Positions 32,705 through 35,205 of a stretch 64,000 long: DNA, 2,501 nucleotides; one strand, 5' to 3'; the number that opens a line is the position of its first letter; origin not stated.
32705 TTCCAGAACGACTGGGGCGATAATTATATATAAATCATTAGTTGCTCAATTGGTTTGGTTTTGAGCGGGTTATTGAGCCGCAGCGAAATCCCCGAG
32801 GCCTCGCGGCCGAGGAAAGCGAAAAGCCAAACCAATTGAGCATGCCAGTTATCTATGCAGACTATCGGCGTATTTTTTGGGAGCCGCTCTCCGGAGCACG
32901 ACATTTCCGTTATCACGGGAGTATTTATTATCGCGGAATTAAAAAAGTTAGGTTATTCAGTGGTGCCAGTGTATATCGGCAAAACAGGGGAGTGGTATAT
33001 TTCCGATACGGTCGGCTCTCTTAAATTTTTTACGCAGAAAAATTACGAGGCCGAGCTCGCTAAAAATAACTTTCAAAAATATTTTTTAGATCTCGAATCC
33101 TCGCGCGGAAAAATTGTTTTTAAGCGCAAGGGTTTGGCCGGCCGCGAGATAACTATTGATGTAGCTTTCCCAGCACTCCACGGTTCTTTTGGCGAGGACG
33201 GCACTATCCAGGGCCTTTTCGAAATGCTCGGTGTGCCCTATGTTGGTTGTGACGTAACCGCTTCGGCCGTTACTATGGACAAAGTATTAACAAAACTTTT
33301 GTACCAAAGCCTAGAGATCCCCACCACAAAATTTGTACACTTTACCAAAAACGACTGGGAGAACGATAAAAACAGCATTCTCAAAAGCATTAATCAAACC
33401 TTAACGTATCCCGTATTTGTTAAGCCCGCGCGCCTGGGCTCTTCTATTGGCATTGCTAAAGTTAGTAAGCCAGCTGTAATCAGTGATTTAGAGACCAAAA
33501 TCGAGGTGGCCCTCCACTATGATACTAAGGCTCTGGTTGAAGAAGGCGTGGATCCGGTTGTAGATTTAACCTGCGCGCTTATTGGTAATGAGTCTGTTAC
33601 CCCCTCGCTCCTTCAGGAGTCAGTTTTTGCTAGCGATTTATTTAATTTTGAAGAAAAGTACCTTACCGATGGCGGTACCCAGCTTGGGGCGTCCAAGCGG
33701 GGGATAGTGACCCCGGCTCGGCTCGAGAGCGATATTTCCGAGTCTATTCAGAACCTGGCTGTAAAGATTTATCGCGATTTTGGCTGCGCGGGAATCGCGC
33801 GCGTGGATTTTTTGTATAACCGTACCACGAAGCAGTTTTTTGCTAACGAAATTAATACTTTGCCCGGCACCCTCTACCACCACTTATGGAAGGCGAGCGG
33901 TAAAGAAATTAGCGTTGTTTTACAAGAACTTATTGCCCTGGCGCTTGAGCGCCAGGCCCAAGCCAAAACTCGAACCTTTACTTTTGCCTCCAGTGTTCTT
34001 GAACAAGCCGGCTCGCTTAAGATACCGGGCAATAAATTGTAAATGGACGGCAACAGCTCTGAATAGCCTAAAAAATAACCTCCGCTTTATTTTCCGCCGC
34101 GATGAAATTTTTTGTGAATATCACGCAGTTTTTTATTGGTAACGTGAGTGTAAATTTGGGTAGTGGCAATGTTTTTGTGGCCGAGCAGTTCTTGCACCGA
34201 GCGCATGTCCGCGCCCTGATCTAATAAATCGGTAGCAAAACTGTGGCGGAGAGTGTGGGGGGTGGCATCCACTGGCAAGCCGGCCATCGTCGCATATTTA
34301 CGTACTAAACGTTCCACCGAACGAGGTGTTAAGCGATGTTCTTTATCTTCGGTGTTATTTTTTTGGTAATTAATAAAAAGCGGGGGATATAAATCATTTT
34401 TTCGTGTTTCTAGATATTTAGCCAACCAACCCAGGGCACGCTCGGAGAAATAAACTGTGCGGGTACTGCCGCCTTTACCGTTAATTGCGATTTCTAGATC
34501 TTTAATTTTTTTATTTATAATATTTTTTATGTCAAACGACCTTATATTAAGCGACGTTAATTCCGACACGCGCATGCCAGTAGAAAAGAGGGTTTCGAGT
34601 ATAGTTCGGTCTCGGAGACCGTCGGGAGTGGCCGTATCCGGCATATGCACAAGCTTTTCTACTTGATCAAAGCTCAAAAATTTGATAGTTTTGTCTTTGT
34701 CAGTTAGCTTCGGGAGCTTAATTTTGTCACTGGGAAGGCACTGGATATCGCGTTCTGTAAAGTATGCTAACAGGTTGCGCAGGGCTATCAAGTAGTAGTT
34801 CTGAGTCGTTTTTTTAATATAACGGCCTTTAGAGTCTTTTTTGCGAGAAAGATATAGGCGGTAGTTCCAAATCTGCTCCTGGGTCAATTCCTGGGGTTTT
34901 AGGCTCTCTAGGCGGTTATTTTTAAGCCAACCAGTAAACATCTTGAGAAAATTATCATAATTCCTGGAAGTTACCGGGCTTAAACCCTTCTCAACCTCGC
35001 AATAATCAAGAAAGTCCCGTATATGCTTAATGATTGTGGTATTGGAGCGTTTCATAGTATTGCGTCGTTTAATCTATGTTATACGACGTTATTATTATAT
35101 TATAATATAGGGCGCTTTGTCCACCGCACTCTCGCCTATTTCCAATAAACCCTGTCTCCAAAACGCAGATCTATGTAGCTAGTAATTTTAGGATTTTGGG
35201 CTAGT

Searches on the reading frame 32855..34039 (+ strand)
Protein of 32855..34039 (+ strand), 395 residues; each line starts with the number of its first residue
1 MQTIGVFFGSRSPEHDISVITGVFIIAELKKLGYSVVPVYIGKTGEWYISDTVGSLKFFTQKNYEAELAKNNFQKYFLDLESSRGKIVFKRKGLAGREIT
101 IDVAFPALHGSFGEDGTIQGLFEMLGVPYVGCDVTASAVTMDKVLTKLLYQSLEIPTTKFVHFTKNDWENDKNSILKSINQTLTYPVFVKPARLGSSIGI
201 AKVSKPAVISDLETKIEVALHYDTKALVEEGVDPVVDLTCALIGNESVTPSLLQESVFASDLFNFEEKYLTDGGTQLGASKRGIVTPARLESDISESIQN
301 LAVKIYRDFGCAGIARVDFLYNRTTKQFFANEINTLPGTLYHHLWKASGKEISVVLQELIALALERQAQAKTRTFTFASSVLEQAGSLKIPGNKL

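Call 92: search_protein_families(library=pfam, proteins=[window:32855-34039:+], max_evalue=0.00001)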
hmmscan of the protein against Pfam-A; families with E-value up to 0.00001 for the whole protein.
window:32855-34039:+ (395 aa): 2 families
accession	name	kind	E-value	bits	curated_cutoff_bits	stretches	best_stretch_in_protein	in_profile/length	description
PF07478.18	Dala_Dala_lig_C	-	6.6e-48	163.4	24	1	149-360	1-203/204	D-ala D-ala ligase C-terminus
PF01820.27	Dala_Dala_lig_N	-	1.5e-31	109.8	34.6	1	4-132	2-121/121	D-ala D-ala ligase N-terminus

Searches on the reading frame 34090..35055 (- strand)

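Call 92: search_protein_families(library=pfam, proteins=[window:34090-35055:-], max_evalue=0.00001)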
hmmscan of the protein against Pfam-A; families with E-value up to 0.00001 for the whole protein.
window:34090-35055:- (322 aa): 3 families
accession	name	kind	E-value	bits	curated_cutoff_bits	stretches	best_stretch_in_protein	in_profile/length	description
PF00589.27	Phage_integrase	-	1e-39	136.5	27.1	1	125-307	1-170/172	Phage integrase family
PF02899.23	Phage_int_SAM_1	-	9.4e-09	35.9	22.3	1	12-101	1-81/83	Phage integrase, N-terminal SAM-like domain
PF13495.12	Phage_int_SAM_4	-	5.3e-06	27.2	27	1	14-104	4-83/85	Phage integrase, N-terminal SAM-like domain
